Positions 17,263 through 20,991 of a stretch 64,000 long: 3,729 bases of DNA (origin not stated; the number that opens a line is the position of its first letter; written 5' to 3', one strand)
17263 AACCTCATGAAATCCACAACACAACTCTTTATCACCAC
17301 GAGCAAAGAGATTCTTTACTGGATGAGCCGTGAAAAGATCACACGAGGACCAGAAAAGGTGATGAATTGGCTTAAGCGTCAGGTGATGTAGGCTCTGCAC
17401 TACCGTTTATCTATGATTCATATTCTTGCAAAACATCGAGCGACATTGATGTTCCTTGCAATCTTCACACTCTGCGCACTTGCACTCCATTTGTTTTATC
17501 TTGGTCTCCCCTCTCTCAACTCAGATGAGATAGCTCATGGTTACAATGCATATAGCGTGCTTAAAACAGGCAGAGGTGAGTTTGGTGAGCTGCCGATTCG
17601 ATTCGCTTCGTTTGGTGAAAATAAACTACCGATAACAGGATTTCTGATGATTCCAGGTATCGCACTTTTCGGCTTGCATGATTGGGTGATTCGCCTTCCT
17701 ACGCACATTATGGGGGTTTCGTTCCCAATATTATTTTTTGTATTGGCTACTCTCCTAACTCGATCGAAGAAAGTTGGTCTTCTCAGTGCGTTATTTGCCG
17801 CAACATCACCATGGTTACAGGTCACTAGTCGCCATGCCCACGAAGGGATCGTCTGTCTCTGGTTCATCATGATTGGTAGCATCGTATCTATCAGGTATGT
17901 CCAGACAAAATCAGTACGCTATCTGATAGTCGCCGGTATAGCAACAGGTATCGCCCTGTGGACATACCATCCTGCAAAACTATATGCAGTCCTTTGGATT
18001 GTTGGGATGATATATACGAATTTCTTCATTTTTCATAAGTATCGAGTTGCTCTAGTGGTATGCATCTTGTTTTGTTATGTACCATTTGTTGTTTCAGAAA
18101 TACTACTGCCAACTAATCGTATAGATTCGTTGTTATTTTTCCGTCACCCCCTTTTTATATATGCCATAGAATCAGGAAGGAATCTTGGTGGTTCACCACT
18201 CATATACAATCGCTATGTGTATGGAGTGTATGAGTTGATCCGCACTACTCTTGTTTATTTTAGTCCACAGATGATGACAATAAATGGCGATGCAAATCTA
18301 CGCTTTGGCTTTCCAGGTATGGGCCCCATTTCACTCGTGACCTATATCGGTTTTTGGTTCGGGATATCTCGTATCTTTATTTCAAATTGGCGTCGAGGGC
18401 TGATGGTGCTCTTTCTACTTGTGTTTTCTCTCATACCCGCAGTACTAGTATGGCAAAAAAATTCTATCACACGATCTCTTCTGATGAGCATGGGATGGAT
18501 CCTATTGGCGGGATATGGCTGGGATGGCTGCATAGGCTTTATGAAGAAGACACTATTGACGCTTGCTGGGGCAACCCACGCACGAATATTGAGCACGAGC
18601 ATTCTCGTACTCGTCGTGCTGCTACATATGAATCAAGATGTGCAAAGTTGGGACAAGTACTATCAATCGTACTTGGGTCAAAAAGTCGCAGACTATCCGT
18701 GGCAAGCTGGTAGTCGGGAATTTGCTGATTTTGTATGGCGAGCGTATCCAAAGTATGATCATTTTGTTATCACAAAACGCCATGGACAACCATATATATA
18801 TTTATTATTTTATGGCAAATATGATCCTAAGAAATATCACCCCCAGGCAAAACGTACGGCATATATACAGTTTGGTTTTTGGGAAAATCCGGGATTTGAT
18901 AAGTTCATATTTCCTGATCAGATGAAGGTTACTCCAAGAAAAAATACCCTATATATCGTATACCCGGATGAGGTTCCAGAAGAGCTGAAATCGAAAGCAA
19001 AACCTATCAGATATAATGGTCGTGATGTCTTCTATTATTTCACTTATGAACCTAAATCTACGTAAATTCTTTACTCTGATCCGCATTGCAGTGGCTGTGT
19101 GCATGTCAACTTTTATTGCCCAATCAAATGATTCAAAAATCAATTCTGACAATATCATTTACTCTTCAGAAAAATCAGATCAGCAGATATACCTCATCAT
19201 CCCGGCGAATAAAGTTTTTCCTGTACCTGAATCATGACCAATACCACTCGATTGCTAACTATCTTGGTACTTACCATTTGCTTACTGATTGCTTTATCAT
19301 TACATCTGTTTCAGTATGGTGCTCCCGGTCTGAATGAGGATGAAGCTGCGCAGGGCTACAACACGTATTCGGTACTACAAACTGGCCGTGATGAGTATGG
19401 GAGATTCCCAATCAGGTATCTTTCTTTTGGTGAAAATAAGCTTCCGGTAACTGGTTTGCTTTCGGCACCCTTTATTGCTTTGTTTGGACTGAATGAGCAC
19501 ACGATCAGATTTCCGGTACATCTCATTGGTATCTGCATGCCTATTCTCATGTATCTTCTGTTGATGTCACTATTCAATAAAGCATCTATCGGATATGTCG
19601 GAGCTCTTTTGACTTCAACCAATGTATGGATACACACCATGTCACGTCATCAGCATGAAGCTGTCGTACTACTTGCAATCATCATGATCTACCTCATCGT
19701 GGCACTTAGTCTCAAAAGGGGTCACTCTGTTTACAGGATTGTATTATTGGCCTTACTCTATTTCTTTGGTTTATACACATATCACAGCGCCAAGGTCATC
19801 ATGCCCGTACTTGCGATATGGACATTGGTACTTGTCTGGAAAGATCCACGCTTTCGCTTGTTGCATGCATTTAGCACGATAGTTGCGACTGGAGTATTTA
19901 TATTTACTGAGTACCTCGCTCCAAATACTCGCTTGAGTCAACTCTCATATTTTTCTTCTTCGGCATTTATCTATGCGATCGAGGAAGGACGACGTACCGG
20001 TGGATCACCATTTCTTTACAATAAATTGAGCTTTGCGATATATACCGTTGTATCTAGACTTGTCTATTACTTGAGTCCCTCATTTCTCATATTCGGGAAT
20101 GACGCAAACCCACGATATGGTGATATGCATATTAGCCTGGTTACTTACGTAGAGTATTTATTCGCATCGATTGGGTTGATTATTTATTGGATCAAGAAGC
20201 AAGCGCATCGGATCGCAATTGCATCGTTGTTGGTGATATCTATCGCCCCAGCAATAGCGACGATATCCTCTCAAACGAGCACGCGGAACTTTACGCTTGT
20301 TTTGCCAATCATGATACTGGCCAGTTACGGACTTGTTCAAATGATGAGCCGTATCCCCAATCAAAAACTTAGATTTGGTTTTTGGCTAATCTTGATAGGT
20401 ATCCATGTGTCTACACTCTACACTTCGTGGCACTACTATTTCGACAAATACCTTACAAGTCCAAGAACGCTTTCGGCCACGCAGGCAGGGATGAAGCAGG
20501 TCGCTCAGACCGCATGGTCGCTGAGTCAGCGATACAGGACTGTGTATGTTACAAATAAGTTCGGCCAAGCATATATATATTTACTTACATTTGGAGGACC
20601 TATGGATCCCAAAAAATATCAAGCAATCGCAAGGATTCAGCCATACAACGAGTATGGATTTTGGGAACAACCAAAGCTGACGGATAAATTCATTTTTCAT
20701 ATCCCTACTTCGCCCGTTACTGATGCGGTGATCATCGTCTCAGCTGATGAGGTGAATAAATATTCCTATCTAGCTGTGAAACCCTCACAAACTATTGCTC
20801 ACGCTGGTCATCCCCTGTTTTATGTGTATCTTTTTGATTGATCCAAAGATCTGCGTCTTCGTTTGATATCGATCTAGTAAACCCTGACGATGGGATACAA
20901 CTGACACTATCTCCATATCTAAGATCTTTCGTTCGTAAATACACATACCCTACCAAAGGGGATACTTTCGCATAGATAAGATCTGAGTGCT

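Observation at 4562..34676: A 30-kb glycan-assembly super-locus dominated by 13 GT-C-like polytopic membrane proteins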

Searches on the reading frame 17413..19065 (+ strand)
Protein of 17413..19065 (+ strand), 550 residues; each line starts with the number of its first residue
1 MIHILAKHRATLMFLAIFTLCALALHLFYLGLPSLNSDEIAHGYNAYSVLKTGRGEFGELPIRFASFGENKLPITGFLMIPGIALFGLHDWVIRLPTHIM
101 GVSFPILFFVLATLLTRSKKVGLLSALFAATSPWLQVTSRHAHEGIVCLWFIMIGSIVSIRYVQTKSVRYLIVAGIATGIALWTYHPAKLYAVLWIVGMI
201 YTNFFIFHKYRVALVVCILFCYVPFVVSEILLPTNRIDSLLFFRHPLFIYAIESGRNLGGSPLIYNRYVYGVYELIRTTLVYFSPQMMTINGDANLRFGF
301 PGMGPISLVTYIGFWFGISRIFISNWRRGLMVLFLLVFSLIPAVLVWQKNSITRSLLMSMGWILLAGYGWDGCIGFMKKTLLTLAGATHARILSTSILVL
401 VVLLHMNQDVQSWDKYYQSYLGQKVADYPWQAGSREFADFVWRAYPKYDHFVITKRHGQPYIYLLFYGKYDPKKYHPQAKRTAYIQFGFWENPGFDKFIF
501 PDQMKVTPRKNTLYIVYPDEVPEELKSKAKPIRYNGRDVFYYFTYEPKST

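Call 4: search_protein_families(library=pfam, proteins=[window:17413-19065:+], max_evalue=0.01)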
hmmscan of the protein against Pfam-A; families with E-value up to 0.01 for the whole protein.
window:17413-19065:+ (550 aa): 1 family
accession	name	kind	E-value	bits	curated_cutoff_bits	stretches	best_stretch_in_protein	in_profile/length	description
PF13231.12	PMT_2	-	2.2e-09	38.1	26.1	1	73-226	4-158/160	Dolichyl-phosphate-mannose-protein mannosyltransferase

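Call 13: find_related_loci(query=window:17413-19065:+, collection=genome_contigs, flank=10000)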
Query window:17413-19065:+ (550 aa) in genome_contigs; peptide patterns used: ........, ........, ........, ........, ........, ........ (x = any residue, [..] = any of these).
85 stretches matched a pattern, but none encodes a relative of the query by tblastn (E <= 1e-3).
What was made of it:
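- Tried and rejected: First genome_contigs scan with a single protein: no relatives (call 13).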

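Call 14: find_homologous_proteins(query=window:17413-19065:+, max_evalue=0.00001)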
Query window:17413-19065:+ (550 aa): 34 proteins with E <= 0.00001 among 8000 candidates.
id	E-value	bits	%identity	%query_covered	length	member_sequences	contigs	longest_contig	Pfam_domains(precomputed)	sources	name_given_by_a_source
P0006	0.0e+0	1268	100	100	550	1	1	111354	PF13231.13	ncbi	-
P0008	5.7e-277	938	70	100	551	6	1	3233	PF13231.13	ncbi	-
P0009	7.2e-273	925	68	100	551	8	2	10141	PF13231.13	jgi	jgi:4-amino-4-deoxy-L-arabinose transferase-like glycosyltransferase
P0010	1.5e-272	924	68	100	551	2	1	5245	PF13231.13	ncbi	-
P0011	8.3e-272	921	69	100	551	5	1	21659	PF13231.13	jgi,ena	-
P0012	3.3e-270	916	69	97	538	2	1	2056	PF13231.13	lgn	-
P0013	5.2e-262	889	66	100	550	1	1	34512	PF13231.13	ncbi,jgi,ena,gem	ncbi:MAG: glycosyltransferase family 39 protein [Candidatus Roizmanbacteria bacterium]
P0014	1.1e-225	769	68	86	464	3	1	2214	PF13231.13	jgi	jgi:4-amino-4-deoxy-L-arabinose transferase-like glycosyltransferase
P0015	1.0e-99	353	37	95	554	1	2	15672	-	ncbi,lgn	-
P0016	1.1e-88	317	36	98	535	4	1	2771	PF13231.13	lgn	-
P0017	4.2e-88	315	35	97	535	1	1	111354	PF13231.13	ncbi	-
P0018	1.3e-83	300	35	95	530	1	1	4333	-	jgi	-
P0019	4.3e-83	298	33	99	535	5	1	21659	-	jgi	-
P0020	4.3e-80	288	32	97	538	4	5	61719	PF02366.25,PF13231.13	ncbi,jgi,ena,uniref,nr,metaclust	ncbi:hypothetical protein A2767_06830 [Candidatus Roizmanbacteria bacterium RIFCSPHIGHO2_01_FULL_35_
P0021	6.6e-80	288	34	89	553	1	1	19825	PF13231.13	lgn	-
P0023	4.6e-76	275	34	93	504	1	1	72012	PF13231.13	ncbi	-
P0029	2.0e-72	263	31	93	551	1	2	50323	PF02366.25,PF13231.13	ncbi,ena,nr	ncbi:glycosyltransferase family 39 protein [Candidatus Woesebacteria bacterium]|nr:glycosyltransfera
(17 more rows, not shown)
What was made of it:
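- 17413..19065 (+): 550-aa GT-C, PMT_2 family. Homologues are annotated as GT39 family or ArnT-like in Roizmanbacteria (call 14).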

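Call 15: find_encoding_contigs(protein=P0013, flank=10000, max_places=3)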
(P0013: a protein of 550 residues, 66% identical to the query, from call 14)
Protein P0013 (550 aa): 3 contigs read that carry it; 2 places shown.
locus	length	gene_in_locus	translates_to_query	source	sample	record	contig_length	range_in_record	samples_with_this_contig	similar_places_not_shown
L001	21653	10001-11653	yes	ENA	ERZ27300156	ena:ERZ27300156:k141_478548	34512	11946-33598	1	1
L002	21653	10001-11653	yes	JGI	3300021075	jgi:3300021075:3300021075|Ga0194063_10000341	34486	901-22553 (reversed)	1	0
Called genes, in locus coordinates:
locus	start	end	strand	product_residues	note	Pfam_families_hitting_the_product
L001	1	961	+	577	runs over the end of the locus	PF01757:Acyl_transf_3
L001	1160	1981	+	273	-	PF00872:Transposase_mut (weak)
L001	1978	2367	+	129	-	-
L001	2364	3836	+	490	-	PF13231:PMT_2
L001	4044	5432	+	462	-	-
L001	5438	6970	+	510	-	-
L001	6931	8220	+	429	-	PF01943:Polysacc_synt, PF13440:Polysacc_synt_3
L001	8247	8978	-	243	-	PF03808:Glyco_tran_WecG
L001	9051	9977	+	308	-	PF00535:Glycos_transf_2 (weak)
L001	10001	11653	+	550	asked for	PF13231:PMT_2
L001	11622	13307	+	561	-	-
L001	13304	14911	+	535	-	PF13231:PMT_2 (weak)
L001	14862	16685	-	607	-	-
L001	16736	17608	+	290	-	PF00535:Glycos_transf_2, PF13641:Glyco_tranf_2_3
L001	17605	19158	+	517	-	-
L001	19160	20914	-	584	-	-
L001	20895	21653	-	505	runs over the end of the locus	PF01757:Acyl_transf_3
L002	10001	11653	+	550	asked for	PF13231:PMT_2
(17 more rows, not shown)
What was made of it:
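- A transposase remnant lies in one related island (L001, call 15).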

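Call 16: find_encoding_contigs(protein=P0011, flank=10000, max_places=3)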
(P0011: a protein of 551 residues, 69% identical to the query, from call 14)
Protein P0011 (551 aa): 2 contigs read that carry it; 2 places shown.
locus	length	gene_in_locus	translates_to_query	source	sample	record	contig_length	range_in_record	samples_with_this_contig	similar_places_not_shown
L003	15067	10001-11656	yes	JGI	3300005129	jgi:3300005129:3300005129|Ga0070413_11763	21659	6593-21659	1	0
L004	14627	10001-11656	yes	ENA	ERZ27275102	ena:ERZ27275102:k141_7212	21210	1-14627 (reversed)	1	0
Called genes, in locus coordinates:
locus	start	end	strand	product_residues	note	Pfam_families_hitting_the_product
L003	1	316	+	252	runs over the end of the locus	PF00535:Glycos_transf_2, PF10111:Glyco_tranf_2_2 (weak)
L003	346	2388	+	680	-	PF01757:Acyl_transf_3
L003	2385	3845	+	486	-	PF13231:PMT_2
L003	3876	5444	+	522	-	PF13231:PMT_2 (weak)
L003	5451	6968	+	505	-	-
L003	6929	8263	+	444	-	PF01943:Polysacc_synt, PF13440:Polysacc_synt_3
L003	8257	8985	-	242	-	PF03808:Glyco_tran_WecG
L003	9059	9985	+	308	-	PF00535:Glycos_transf_2 (weak)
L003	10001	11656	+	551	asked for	PF13231:PMT_2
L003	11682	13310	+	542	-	-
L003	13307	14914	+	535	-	-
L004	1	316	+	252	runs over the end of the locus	PF00535:Glycos_transf_2, PF10111:Glyco_tranf_2_2 (weak)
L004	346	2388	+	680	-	PF01757:Acyl_transf_3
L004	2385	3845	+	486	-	PF13231:PMT_2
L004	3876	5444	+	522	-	PF13231:PMT_2 (weak)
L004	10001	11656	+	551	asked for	PF13231:PMT_2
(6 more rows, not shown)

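Call 17: find_encoding_contigs(protein=P0020, flank=10000, max_places=2)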
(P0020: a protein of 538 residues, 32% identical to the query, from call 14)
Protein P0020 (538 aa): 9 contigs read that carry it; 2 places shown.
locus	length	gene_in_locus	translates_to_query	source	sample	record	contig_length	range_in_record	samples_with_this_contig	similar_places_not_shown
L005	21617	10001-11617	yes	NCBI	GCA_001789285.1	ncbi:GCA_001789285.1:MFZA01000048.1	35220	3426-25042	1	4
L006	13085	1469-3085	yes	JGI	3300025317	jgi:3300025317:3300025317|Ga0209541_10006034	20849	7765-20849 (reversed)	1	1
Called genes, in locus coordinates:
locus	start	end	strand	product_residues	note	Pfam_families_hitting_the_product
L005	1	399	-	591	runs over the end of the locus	-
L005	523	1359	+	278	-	PF00535:Glycos_transf_2, PF13641:Glyco_tranf_2_3, PF13632:Glyco_trans_2_3 (weak)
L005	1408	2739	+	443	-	-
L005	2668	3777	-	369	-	PF26314:MptA_B_family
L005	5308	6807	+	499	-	-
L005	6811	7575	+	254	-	PF00535:Glycos_transf_2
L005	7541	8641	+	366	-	PF00534:Glycos_transf_1, PF13692:Glyco_trans_1_4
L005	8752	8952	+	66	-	-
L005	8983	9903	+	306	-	PF00535:Glycos_transf_2, PF10111:Glyco_tranf_2_2, PF13641:Glyco_tranf_2_3, PF13632:Glyco_trans_2_3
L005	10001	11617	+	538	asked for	PF02366:PMT (weak), PF13231:PMT_2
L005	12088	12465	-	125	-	-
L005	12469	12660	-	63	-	PF18929:DUF5678 (weak)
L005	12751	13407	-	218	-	PF02517:Rce1-like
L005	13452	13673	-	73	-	PF13560:HTH_31, PF12844:HTH_19, PF01381:HTH_3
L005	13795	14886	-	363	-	PF00140:Sigma70_r1_2, PF04542:Sigma70_r2, PF04539:Sigma70_r3, PF04545:Sigma70_r4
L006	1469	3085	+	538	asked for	PF02366:PMT (weak), PF13231:PMT_2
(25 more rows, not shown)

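Call 18: find_encoding_contigs(protein=P0029, flank=10000, max_places=2)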
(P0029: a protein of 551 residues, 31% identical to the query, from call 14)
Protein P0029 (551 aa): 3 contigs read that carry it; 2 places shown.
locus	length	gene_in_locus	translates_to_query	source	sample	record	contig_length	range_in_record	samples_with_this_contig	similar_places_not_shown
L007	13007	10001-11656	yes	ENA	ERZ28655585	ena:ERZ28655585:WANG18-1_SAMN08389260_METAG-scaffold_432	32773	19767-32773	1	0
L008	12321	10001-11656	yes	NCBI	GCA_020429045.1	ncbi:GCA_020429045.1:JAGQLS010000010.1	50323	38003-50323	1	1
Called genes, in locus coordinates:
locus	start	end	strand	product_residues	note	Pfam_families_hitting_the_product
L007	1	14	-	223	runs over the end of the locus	PF01209:Ubie_methyltran (weak), PF08241:Methyltransf_11, PF13649:Methyltransf_25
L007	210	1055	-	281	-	PF01909:NTP_transf_2 (faint)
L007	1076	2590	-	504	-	-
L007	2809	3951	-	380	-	PF26314:MptA_B_family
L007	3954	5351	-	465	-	PF02366:PMT, PF13231:PMT_2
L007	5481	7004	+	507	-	PF13231:PMT_2 (weak)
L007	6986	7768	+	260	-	PF00535:Glycos_transf_2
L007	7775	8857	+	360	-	PF00534:Glycos_transf_1, PF13692:Glyco_trans_1_4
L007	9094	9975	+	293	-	PF00535:Glycos_transf_2, PF10111:Glyco_tranf_2_2 (weak), PF13641:Glyco_tranf_2_3, PF13632:Glyco_trans_2_3 (weak)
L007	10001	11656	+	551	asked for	PF02366:PMT (weak), PF13231:PMT_2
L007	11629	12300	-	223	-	PF02517:Rce1-like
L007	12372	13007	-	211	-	?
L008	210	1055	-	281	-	PF01909:NTP_transf_2 (faint)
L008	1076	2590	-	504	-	-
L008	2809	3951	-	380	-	PF26314:MptA_B_family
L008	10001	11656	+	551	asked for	PF02366:PMT (weak), PF13231:PMT_2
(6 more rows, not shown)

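Call 19: find_encoding_contigs(protein=P0023, flank=10000, max_places=2)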
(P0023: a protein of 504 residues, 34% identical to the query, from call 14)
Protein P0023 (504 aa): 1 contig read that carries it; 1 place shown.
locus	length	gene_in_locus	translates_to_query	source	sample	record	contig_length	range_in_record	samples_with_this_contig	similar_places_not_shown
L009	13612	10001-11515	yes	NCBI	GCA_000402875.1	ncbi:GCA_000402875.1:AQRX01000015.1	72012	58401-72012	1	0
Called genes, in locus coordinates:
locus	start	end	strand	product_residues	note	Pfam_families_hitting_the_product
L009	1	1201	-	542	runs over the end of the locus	-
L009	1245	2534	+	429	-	PF10131:PTPS_related (weak)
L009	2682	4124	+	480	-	PF01943:Polysacc_synt, PF13440:Polysacc_synt_3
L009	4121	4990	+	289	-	PF00535:Glycos_transf_2 (weak)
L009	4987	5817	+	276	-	PF13641:Glyco_tranf_2_3 (weak), PF13632:Glyco_trans_2_3 (weak)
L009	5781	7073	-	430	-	-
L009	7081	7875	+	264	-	PF00535:Glycos_transf_2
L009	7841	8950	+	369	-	PF00534:Glycos_transf_1, PF13692:Glyco_trans_1_4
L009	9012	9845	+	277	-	PF00535:Glycos_transf_2, PF10111:Glyco_tranf_2_2, PF13641:Glyco_tranf_2_3, PF13632:Glyco_trans_2_3 (weak)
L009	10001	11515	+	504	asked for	PF13231:PMT_2 (weak)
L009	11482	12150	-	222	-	PF02517:Rce1-like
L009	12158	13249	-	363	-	PF03979:Sigma70_r1_1 (weak), PF00140:Sigma70_r1_2, PF04542:Sigma70_r2, PF04539:Sigma70_r3, PF04545:Sigma70_r4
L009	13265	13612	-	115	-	?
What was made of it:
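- Checked: For four of them (7448, 16465, 21131, 32021) the resulting lengths fit the homologues better than the longest ORFs do (calls 15-19).
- Smaller core in distant Microgenomates: calls 17-19.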

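Call 77: search_protein_families(library=pfam, proteins=[L001:11604-13307:+, L001:14862-16685:-], max_evalue=0.1)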
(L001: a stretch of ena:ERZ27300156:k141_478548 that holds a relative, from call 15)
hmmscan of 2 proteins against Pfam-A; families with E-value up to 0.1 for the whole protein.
L001:11604-13307:+ (567 aa): 2 families
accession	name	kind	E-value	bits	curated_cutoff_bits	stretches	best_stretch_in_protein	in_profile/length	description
PF02366.24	PMT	-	0.0034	17.4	22.7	1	101-166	80-146/245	Dolichyl-phosphate-mannose-protein mannosyltransferase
PF13231.12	PMT_2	-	0.0058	17.3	26.1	1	83-234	2-156/160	Dolichyl-phosphate-mannose-protein mannosyltransferase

L001:14862-16685:- (607 aa): 0 families

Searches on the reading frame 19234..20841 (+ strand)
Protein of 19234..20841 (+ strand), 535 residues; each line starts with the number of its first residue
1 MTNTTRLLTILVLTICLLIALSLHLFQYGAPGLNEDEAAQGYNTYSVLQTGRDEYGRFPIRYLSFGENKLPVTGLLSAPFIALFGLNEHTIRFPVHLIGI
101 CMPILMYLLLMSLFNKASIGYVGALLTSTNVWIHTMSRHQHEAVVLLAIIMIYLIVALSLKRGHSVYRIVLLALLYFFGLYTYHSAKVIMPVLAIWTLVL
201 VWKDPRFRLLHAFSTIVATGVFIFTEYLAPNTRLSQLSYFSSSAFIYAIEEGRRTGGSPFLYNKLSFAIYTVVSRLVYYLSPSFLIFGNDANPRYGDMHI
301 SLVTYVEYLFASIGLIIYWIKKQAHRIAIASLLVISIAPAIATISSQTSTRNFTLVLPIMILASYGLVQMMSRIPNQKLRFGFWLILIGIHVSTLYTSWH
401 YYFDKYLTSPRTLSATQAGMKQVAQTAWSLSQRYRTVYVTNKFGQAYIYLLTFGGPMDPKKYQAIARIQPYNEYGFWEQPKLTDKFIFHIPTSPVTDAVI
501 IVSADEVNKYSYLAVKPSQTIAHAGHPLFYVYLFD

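Call 4: search_protein_families(library=pfam, proteins=[window:19234-20841:+], max_evalue=0.01)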
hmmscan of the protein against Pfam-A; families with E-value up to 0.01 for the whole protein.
window:19234-20841:+ (535 aa): 1 family
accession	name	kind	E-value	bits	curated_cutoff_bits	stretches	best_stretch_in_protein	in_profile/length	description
PF13231.12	PMT_2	-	2.2e-05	25.1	26.1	1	71-223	4-153/160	Dolichyl-phosphate-mannose-protein mannosyltransferase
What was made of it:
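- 19234..20841 (+): 535-aa GT-C, the paralogue of 17413. PMT_2 25.1 bits (call 4).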
